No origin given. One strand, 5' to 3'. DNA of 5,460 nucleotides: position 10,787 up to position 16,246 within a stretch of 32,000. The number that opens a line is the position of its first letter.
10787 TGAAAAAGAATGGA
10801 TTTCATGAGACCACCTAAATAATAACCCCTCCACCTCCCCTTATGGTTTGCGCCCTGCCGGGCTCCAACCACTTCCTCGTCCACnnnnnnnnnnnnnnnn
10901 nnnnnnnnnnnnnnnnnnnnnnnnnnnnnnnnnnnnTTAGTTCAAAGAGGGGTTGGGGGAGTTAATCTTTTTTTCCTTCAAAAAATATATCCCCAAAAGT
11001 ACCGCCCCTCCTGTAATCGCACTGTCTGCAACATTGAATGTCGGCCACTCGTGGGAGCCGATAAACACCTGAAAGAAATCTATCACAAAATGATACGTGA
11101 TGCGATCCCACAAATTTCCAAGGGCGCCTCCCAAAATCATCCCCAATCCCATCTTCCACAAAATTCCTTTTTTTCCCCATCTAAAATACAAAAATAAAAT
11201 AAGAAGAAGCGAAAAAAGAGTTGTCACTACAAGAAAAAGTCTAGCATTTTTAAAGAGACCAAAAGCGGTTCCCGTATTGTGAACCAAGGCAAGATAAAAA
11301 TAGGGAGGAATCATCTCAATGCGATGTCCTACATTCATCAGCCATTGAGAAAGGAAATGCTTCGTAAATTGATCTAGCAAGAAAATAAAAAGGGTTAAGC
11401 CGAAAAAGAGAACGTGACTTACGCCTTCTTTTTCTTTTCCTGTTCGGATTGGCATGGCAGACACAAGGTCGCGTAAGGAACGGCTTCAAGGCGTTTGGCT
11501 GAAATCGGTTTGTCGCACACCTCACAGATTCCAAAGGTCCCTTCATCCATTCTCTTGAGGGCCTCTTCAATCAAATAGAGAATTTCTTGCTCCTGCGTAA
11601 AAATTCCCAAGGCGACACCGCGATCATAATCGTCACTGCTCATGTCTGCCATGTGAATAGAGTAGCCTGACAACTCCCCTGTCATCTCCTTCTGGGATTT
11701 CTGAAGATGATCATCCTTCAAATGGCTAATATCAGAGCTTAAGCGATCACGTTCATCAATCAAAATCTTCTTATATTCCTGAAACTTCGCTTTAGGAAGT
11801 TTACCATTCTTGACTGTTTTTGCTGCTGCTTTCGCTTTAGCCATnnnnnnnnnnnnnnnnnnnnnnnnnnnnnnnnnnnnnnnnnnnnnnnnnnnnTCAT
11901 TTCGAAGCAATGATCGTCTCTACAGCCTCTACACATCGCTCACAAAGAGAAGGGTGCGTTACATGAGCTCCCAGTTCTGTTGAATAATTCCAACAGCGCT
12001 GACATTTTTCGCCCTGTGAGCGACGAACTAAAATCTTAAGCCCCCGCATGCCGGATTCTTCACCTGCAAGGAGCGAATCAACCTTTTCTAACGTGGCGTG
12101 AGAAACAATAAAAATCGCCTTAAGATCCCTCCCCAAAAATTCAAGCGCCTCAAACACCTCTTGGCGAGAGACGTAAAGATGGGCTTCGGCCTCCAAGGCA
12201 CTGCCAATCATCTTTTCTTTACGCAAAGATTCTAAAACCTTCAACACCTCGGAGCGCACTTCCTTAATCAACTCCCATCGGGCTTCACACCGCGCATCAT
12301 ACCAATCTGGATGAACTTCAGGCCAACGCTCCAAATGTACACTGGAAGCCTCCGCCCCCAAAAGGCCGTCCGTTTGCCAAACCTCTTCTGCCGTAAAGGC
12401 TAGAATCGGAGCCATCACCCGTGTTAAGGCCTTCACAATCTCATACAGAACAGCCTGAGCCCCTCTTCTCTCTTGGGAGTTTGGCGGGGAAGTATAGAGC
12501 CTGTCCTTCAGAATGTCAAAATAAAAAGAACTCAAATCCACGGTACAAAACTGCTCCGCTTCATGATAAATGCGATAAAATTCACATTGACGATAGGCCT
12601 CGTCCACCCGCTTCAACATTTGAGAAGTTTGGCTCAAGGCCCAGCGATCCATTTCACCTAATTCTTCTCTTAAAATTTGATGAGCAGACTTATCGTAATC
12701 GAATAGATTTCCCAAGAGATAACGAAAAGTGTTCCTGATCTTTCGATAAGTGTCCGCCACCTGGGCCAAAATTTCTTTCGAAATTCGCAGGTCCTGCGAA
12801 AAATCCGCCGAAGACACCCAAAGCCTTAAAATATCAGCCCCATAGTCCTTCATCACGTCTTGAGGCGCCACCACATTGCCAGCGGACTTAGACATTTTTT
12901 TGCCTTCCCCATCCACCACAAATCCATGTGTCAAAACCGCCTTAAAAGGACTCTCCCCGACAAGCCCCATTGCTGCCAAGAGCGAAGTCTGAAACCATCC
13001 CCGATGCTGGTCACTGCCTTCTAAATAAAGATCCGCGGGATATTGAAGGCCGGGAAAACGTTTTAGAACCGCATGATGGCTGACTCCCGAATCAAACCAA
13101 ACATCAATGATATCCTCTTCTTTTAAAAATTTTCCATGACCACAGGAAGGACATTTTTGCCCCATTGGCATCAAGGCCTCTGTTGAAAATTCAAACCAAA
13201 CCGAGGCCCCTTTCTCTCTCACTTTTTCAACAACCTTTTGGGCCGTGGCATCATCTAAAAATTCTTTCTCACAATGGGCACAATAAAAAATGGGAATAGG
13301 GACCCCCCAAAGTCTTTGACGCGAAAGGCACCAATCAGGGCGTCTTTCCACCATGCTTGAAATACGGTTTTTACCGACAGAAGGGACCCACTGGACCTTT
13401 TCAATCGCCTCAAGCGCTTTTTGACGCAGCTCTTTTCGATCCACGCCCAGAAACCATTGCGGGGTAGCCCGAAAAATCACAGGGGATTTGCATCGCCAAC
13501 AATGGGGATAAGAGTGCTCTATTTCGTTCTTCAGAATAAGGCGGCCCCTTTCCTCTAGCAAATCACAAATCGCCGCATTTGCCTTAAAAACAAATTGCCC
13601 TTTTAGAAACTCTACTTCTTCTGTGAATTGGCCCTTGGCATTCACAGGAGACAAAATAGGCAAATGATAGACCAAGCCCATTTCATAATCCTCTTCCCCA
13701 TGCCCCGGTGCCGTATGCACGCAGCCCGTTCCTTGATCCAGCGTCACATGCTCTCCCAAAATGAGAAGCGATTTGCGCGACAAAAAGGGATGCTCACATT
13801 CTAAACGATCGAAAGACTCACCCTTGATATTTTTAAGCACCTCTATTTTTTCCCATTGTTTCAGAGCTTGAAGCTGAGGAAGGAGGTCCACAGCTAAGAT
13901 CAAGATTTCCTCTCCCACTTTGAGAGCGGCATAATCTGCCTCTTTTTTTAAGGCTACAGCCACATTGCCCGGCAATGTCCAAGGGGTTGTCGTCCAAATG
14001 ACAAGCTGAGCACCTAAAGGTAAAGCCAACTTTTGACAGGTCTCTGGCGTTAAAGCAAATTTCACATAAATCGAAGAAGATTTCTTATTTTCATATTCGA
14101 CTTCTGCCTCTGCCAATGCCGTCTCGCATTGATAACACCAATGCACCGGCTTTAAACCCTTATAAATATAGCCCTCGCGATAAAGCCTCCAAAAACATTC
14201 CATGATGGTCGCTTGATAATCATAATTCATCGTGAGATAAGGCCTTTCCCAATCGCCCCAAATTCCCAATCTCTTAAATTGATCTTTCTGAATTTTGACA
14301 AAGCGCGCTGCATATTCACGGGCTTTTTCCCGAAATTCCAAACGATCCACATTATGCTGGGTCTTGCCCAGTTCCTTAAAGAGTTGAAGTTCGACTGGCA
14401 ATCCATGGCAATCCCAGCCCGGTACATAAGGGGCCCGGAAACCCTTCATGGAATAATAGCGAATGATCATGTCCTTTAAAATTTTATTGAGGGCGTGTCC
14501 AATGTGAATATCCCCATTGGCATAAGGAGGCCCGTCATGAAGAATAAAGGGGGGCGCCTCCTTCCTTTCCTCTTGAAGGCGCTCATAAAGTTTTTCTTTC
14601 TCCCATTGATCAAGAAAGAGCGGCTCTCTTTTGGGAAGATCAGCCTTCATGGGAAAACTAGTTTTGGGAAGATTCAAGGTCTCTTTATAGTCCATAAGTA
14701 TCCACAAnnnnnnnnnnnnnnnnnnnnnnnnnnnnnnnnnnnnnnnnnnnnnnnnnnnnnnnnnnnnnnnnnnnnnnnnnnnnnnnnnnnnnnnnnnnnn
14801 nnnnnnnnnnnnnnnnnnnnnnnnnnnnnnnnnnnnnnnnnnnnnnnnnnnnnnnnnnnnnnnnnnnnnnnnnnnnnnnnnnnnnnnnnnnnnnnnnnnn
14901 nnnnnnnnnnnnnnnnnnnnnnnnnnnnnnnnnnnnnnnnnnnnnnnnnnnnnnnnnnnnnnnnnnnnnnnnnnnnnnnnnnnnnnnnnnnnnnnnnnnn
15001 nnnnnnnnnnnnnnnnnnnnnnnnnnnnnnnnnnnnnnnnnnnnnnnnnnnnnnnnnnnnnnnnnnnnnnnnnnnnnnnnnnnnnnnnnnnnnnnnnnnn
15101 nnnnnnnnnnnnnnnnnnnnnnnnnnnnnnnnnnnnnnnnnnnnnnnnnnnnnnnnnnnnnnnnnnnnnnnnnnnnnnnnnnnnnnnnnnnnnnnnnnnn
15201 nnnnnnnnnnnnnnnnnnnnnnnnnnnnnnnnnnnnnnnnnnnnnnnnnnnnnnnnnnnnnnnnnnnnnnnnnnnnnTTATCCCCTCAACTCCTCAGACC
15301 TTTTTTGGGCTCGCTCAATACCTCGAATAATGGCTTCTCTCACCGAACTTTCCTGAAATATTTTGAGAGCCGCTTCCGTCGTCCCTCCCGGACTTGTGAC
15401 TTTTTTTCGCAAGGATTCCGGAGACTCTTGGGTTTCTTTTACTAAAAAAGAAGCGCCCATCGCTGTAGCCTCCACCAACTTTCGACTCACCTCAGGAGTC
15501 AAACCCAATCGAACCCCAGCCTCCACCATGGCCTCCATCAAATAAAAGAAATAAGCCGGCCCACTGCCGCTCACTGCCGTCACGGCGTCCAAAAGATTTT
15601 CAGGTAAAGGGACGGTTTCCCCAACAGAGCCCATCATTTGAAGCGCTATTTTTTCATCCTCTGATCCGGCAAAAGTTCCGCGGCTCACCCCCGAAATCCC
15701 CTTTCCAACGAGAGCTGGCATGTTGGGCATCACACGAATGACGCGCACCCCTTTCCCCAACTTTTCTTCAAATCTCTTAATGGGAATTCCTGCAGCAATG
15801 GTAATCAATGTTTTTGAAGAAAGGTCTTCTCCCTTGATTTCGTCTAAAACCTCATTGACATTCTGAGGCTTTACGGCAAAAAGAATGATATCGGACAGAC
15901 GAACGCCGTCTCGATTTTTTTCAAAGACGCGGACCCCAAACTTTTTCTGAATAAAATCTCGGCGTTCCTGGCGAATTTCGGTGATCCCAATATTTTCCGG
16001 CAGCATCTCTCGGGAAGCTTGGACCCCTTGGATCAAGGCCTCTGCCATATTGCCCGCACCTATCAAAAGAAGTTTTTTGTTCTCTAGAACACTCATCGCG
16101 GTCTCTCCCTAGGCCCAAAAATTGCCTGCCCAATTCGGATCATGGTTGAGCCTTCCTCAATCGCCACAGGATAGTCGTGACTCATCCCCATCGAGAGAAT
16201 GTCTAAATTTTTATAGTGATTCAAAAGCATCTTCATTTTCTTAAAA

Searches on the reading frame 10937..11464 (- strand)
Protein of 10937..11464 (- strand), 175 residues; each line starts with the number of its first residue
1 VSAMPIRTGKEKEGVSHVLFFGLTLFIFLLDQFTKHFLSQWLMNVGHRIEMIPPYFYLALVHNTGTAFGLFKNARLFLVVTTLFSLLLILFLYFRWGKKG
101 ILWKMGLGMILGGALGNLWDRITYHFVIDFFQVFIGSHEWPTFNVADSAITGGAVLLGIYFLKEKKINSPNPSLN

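Call 49: search_protein_families(library=pfam, proteins=[window:10937-11464:-], max_evalue=0.00001)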
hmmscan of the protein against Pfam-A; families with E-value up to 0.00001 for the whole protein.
window:10937-11464:- (175 aa): 1 family
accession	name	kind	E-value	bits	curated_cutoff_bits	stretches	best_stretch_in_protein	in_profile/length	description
PF01252.23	Peptidase_A8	-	2.7e-36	125.3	25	1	24-162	2-141/142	Signal peptidase (SPase) II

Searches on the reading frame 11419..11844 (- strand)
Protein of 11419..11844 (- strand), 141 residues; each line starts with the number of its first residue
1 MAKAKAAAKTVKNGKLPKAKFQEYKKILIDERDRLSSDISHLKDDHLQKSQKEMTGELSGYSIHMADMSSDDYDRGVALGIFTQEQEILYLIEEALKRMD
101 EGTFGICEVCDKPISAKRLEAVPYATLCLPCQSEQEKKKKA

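Call 49: search_protein_families(library=pfam, proteins=[window:11419-11844:-], max_evalue=0.00001)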
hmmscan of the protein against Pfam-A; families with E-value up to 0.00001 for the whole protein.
window:11419-11844:- (141 aa): 1 family
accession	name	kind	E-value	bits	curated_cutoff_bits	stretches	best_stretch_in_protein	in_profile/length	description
PF01258.23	zf-dskA_traR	-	2e-14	53.7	24.9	1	102-137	1-36/36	Prokaryotic dksA/traR C4-type zinc finger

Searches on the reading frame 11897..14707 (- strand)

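Call 50: search_protein_families(library=pfam, proteins=[window:11897-14707:-], max_evalue=0.00001)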
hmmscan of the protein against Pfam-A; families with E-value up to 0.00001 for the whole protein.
window:11897-14707:- (936 aa): 6 families
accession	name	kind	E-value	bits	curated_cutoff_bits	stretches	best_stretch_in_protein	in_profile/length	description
PF00133.28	tRNA-synt_1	-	7.5e-146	486.5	22.7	1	32-643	3-414/414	tRNA synthetases class I (I, L, M and V)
PF08264.19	Anticodon_1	-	1.9e-36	125.6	25.1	1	687-842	1-146/148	Anticodon-binding domain of tRNA ligase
PF09334.17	tRNA-synt_1g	-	1.3e-26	93.8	20.1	2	61-205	8-137/391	tRNA synthetases class I (M)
PF01406.26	tRNA-synt_1e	-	2e-09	37.7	27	1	584-650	234-299/301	tRNA synthetases class I (C) catalytic domain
PF06827.20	zf-FPG_IleRS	-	1.4e-08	34.8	21.3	1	899-927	1-29/30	Zinc finger found in FPG and IleRS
PF01921.24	tRNA-synt_1f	-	6.1e-08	32.4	27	1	593-661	271-339/360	tRNA synthetases class I (K)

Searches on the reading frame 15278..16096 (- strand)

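Call 50: search_protein_families(library=pfam, proteins=[window:15278-16096:-], max_evalue=0.00001)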
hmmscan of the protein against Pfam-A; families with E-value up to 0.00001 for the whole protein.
window:15278-16096:- (272 aa): 2 families
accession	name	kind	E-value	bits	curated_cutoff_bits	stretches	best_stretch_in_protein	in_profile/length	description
PF14748.11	P5CR_dimer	-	3.6e-37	127.3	25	1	166-270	1-105/105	Pyrroline-5-carboxylate reductase dimerisation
PF03807.23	F420_oxidored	-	2.6e-16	60.4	21.6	1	10-103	3-94/94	NADP oxidoreductase coenzyme F420-dependent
